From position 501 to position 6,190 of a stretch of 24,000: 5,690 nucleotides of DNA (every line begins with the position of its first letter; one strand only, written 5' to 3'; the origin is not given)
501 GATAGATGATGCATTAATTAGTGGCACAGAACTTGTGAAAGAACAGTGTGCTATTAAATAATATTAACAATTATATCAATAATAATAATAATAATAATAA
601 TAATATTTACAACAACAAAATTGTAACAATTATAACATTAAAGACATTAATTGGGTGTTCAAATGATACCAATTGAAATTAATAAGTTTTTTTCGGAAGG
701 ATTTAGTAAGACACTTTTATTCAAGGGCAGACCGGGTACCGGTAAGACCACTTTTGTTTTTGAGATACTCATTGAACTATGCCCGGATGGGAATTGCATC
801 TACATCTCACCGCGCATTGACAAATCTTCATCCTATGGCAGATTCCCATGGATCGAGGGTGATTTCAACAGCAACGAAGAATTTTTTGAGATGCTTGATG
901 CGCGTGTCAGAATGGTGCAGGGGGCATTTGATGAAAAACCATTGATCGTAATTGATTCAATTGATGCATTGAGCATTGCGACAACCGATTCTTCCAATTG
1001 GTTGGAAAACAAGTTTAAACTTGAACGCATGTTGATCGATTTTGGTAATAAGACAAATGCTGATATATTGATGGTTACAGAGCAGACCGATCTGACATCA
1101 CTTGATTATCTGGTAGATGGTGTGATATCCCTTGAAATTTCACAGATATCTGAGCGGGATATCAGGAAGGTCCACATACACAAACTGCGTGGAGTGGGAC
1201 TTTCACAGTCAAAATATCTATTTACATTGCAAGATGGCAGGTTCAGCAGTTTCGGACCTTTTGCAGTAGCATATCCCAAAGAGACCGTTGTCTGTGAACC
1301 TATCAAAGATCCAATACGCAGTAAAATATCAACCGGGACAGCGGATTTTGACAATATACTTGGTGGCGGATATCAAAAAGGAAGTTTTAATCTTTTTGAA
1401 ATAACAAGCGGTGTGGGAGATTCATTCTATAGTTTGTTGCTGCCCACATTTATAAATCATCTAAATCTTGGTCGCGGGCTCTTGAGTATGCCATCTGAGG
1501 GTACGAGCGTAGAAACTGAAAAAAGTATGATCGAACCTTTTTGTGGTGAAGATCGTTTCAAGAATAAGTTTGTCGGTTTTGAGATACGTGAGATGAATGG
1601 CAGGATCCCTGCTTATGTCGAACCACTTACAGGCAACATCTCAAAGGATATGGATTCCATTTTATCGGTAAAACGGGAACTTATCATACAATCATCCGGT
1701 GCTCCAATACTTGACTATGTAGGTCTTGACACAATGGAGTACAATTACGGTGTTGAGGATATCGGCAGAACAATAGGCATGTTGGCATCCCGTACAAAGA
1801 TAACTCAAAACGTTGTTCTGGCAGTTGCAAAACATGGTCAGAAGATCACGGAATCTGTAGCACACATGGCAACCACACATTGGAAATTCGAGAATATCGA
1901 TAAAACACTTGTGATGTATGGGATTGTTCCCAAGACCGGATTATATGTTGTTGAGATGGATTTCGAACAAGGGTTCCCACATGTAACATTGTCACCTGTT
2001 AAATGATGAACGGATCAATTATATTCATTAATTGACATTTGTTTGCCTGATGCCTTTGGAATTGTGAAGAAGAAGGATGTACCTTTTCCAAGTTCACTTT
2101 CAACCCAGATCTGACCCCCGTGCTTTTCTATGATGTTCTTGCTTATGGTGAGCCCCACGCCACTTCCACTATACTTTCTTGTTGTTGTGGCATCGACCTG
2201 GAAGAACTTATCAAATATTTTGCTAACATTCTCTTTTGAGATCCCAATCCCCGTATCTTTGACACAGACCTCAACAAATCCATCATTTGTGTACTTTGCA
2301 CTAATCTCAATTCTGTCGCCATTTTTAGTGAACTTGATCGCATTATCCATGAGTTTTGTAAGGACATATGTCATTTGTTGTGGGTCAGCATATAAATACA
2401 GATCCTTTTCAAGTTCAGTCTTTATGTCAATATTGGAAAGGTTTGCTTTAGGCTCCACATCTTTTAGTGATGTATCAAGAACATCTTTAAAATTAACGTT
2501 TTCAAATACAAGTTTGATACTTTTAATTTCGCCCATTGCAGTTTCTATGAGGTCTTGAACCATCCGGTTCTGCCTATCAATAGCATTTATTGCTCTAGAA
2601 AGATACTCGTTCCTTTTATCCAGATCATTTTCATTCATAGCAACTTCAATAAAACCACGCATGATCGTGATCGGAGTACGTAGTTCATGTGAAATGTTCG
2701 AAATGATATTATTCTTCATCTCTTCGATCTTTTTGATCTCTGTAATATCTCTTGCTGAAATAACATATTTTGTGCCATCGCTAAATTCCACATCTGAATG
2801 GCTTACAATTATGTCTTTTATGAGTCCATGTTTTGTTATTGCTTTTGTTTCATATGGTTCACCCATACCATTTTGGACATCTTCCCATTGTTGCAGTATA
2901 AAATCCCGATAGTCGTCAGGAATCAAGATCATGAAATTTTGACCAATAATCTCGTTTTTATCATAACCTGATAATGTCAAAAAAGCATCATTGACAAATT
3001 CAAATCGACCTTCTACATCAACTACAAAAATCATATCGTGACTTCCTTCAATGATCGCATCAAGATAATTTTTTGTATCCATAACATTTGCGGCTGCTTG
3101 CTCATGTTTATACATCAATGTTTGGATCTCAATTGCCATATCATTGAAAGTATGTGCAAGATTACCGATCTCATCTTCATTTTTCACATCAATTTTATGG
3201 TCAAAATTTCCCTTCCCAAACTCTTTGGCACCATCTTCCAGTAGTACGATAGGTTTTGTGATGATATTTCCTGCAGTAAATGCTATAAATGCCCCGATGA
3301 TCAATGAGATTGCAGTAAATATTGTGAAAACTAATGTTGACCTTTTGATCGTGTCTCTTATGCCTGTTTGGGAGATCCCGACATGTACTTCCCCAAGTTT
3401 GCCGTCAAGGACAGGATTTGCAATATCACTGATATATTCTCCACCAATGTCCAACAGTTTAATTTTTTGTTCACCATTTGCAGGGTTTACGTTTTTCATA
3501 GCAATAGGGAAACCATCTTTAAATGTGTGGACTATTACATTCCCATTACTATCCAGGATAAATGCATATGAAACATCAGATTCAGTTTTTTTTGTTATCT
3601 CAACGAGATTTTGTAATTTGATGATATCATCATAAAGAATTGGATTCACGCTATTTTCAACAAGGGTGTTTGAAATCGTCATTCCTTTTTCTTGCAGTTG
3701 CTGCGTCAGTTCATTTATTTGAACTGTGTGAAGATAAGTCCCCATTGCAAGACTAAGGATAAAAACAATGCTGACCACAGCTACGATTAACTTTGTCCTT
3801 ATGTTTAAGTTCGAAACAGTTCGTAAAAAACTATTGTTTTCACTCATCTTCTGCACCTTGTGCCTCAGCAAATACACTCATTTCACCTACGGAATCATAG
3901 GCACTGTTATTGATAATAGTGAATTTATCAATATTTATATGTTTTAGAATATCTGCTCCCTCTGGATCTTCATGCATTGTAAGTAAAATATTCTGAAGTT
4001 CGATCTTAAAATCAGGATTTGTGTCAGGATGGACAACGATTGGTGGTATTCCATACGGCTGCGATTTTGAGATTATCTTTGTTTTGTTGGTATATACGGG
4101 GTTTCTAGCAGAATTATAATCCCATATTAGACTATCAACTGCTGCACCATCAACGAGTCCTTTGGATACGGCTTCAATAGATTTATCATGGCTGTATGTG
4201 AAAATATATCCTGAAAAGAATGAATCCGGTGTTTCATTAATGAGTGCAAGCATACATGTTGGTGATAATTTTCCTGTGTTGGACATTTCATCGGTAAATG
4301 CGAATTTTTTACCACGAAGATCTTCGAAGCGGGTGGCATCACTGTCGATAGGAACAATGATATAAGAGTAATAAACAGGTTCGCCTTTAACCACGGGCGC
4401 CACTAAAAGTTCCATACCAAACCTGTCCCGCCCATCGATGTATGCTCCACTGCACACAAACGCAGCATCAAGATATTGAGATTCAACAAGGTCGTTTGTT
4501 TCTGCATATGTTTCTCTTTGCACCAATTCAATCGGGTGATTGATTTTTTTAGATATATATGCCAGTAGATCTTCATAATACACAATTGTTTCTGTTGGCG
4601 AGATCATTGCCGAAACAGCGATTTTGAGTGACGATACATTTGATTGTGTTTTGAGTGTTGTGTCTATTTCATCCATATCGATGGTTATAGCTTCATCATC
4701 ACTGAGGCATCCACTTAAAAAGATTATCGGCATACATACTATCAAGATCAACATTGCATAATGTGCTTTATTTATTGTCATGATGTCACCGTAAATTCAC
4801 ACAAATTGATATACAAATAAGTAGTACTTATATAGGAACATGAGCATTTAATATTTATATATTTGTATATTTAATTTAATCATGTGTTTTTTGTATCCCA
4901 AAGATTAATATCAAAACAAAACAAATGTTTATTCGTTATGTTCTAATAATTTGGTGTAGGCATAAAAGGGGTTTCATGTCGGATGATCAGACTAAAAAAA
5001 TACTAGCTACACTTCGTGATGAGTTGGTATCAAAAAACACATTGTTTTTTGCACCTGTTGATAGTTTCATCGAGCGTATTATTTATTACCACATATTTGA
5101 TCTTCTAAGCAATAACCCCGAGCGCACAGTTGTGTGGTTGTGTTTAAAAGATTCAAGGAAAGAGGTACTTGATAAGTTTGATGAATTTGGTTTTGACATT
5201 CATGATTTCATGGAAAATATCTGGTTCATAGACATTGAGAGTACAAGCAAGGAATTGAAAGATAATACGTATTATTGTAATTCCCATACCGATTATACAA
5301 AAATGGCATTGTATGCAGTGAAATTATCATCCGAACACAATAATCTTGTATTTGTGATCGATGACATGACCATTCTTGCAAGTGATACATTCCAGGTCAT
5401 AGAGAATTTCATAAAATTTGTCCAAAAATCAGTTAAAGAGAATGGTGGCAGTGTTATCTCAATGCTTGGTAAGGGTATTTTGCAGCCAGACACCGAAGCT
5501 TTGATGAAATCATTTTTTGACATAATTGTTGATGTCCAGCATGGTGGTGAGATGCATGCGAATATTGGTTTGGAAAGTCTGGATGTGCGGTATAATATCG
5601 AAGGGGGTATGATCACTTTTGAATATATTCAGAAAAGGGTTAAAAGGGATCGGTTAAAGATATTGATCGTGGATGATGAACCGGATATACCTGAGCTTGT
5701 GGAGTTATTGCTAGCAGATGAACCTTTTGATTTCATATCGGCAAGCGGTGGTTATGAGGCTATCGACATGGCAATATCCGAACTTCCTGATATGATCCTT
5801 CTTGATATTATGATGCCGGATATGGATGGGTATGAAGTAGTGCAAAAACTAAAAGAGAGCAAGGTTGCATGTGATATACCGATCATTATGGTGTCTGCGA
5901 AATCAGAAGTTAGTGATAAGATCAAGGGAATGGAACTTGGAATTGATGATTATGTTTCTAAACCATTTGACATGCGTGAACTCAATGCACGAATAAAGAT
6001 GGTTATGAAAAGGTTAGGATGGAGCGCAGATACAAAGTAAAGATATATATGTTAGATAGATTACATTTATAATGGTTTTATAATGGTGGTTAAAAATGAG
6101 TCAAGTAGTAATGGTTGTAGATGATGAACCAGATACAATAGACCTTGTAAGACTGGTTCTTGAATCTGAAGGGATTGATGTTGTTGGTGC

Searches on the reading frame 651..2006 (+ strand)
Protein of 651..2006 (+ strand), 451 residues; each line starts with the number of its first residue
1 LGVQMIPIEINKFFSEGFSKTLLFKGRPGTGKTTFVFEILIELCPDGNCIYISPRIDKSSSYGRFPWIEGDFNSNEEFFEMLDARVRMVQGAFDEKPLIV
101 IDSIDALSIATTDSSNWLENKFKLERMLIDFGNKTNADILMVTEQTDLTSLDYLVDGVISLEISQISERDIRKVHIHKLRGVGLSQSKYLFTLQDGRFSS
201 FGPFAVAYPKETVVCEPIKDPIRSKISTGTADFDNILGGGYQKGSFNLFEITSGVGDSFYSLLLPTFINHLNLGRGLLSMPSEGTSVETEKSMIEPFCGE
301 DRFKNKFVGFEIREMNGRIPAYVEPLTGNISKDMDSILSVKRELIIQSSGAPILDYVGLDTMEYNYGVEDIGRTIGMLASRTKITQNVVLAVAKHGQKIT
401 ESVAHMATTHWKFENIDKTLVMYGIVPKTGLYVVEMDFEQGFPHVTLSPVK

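Call 4: search_protein_families(library=pfam, proteins=[window:651-2006:+])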
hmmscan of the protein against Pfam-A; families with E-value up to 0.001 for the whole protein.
window:651-2006:+ (451 aa): 3 families
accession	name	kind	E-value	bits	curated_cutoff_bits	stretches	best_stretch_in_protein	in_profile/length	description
PF07088.17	GvpD_P-loop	-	2.4e-16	60.7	24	2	10-63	1-54/189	GvpD gas vesicle protein, P-loop domain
PF06745.19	ATPase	-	6.6e-12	45.7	26.6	1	92-195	117-221/231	KaiC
PF20440.3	GvpD_bR2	-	4.8e-08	33.2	27.9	0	216-283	3-70/254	GvpD basic region 2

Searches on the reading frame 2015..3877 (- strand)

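Call 4: search_protein_families(library=pfam, proteins=[window:2015-3877:-])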
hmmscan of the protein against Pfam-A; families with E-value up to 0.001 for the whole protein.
window:2015-3877:- (620 aa): 10 families
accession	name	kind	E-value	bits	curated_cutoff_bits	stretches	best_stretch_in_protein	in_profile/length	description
PF02518.31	HATPase_c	-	1.1e-30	106.7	26.4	1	498-609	2-110/111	Histidine kinase-, DNA gyrase B-, and HSP90-like ATPase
PF00512.31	HisKA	-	1.9e-14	53.9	26.9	1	388-447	2-61/66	His Kinase A (phospho-acceptor) domain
PF13426.13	PAS_9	-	2.7e-12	47.3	27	1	281-380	2-103/103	PAS domain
PF00672.30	HAMP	-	6.1e-12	46.1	25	1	205-252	5-52/53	HAMP domain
PF00989.32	PAS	-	1.3e-11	45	22.6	1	272-329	3-60/113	PAS fold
PF13188.13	PAS_8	-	3.4e-08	33.5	21.8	1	271-325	2-53/65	PAS domain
PF17203.10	sCache_3_2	-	7.8e-08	32.9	28.4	1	56-178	5-136/140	Single cache domain 3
PF08448.16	PAS_4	-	1.5e-05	25.6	23.1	1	277-337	2-62/110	PAS fold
PF13589.12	HATPase_c_3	-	0.00016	22.2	25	1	503-579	4-80/137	Histidine kinase-, DNA gyrase B-, and HSP90-like ATPase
PF08447.18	PAS_3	-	0.00031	21.4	25.6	0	294-351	3-63/89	PAS fold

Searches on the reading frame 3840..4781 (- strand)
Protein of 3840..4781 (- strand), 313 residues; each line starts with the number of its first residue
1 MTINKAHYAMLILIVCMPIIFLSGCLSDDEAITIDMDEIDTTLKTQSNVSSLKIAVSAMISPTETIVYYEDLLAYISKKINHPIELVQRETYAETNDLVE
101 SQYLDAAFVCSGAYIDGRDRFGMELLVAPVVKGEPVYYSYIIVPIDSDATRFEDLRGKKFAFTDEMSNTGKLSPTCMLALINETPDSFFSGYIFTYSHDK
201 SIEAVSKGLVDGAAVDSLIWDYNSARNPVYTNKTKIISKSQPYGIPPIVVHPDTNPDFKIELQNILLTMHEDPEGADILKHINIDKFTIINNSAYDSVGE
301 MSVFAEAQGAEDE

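Call 4: search_protein_families(library=pfam, proteins=[window:3840-4781:-])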
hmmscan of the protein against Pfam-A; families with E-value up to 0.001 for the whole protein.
window:3840-4781:- (313 aa): 1 family
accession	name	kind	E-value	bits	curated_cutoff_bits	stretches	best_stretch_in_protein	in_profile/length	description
PF12974.12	Phosphonate-bd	-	1.5e-57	195.2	27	1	54-295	1-242/242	ABC transporter, phosphonate, periplasmic substrate-binding protein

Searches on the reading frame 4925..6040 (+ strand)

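Call 4: search_protein_families(library=pfam, proteins=[window:4925-6040:+])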
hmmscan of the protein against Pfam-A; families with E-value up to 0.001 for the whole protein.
window:4925-6040:+ (371 aa): 1 family
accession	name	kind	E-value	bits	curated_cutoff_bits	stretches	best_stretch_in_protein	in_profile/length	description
PF00072.30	Response_reg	-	3.3e-28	98.5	30.2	1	246-358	1-111/111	Response regulator receiver domain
